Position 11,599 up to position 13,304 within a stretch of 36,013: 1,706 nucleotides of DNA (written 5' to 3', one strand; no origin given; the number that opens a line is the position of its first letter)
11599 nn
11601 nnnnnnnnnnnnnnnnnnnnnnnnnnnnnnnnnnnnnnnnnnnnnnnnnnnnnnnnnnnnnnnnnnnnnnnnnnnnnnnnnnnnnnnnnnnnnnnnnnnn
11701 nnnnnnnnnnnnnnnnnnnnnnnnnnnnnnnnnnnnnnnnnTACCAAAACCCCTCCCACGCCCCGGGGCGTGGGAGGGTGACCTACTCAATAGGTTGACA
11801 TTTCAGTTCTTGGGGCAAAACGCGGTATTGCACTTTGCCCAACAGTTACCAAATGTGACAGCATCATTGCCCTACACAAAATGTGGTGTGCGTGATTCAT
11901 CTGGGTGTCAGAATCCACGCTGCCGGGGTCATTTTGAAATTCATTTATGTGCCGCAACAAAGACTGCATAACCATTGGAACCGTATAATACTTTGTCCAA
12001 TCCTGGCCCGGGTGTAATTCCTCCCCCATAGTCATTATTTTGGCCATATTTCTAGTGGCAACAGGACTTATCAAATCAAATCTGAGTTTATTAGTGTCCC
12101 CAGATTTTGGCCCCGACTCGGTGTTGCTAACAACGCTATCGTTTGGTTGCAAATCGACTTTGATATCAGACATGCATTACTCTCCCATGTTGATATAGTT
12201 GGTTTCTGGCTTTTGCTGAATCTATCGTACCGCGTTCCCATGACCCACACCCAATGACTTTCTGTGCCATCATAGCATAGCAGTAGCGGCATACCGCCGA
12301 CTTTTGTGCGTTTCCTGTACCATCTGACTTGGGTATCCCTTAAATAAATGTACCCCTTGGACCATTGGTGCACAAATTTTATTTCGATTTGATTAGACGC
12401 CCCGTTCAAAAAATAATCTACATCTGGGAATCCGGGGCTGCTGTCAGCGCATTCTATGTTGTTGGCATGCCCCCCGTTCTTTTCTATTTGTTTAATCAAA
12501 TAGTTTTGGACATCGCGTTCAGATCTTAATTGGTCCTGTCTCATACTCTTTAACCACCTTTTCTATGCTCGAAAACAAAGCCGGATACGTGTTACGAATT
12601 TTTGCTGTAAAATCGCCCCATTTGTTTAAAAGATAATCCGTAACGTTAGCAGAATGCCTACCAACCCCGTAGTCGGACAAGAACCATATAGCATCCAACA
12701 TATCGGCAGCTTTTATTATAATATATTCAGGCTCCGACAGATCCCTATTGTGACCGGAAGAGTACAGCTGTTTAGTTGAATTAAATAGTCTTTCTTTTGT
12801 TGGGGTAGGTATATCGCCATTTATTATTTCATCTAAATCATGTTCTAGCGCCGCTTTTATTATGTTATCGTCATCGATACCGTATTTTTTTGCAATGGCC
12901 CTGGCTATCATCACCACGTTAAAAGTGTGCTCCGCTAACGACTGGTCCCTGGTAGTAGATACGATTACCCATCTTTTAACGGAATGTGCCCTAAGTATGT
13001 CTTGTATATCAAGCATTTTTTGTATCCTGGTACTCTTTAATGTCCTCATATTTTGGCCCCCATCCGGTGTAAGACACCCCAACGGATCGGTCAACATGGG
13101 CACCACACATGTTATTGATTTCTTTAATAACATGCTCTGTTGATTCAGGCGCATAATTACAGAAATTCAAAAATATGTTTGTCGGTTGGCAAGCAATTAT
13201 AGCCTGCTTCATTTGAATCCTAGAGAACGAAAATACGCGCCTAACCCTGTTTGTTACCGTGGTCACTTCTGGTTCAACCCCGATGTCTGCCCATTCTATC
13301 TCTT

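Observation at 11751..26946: Five copies of a GC-rich palindrome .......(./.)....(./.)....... at intergenic control points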

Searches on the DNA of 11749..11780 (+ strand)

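Call 81: build_rna_model(alignment_id=A2, structure=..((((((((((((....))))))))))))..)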
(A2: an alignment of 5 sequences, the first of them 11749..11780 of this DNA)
Model R1 built from alignment A2 (5 sequences, 32 columns); structure: as given.
model positions 32; base pairs 12; branch points 0; effective number of sequences 5; information 1.121 bits per position. Calibrated on 0.2 Mb of random sequence (short: E-values are rough).
structure used (alignment columns):
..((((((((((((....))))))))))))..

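Call 82: search_with_rna_model(model_id=R1, source=window, filters=off, max_evalue=10)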
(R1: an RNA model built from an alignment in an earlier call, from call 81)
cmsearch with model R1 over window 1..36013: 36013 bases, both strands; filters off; matches with E-value up to 10: 19.
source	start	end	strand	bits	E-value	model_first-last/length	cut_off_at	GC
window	11749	11780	+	49.2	4.4e-11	1-32/32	no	0.81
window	21550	21581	+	47.8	1e-10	1-32/32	no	0.75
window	11749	11780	-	44.4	8.4e-10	1-32/32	no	0.81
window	26918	26949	+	44.2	9.8e-10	1-32/32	no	0.66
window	23451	23482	+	41.8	4.4e-09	1-32/32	no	0.69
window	26918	26949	-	41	7.1e-09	1-32/32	no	0.66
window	21550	21581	-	40.2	1.2e-08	1-32/32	no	0.75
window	26734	26765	+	39.9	1.4e-08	1-32/32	no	0.81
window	23451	23482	-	27.5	2.9e-05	1-32/32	no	0.69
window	26741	26758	-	25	0.00013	8-25/32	no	0.89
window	21158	21188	-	9.7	1.7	1-32/32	no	0.55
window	3950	3987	-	9.3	2.1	1-32/32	no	0.5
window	7902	7926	+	8.6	3.2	1-32/32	no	0.44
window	24026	24054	-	8.3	3.9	1-32/32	no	0.52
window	11246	11266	+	8.1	4.4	1-32/32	no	0.62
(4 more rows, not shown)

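Call 83: search_with_rna_model(model_id=R1, sources=[L059, L060, L061, L062, L068], filters=off, max_evalue=10)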
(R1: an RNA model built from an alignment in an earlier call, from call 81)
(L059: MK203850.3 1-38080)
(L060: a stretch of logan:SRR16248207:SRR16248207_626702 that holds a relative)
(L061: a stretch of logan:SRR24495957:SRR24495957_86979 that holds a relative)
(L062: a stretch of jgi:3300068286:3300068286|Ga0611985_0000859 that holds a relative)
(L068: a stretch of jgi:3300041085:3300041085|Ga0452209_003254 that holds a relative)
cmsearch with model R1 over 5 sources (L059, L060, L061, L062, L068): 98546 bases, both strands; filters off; matches with E-value up to 10: 6.
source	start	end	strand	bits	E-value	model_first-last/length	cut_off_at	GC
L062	6606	6627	-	12.9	0.62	1-32/32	no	0.73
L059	35283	35313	+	10.7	2.4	1-32/32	no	0.65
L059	26652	26675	+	10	3.8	1-32/32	no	0.54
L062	5318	5348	+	9.9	3.9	1-32/32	no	0.65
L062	12584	12605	-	9.6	4.8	1-32/32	no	0.36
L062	9950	9978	-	9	7.2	1-32/32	no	0.76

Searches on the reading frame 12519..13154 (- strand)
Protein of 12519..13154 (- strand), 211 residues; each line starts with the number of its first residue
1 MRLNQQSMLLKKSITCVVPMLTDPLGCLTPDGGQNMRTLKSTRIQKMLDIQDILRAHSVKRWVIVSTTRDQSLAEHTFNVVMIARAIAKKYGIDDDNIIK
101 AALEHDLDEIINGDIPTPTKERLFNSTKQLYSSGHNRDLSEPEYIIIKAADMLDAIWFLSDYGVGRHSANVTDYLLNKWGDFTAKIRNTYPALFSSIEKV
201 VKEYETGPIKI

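Call 12: search_protein_families(library=pfam, proteins=[window:12519-13154:-], max_evalue=0.01)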
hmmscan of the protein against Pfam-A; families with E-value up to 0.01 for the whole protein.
window:12519-13154:- (211 aa): 3 families
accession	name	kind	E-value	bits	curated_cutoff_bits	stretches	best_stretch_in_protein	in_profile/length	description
PF12917.13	YfbR-like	-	4.7e-14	52.9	25.9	1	53-122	6-81/182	5'-deoxynucleotidase YfbR-like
PF13023.12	HD_3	-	5.1e-12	46.4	22.5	1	58-120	6-72/165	HD domain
PF01966.28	HD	-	1e-07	32.7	22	1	74-120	2-49/116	HD domain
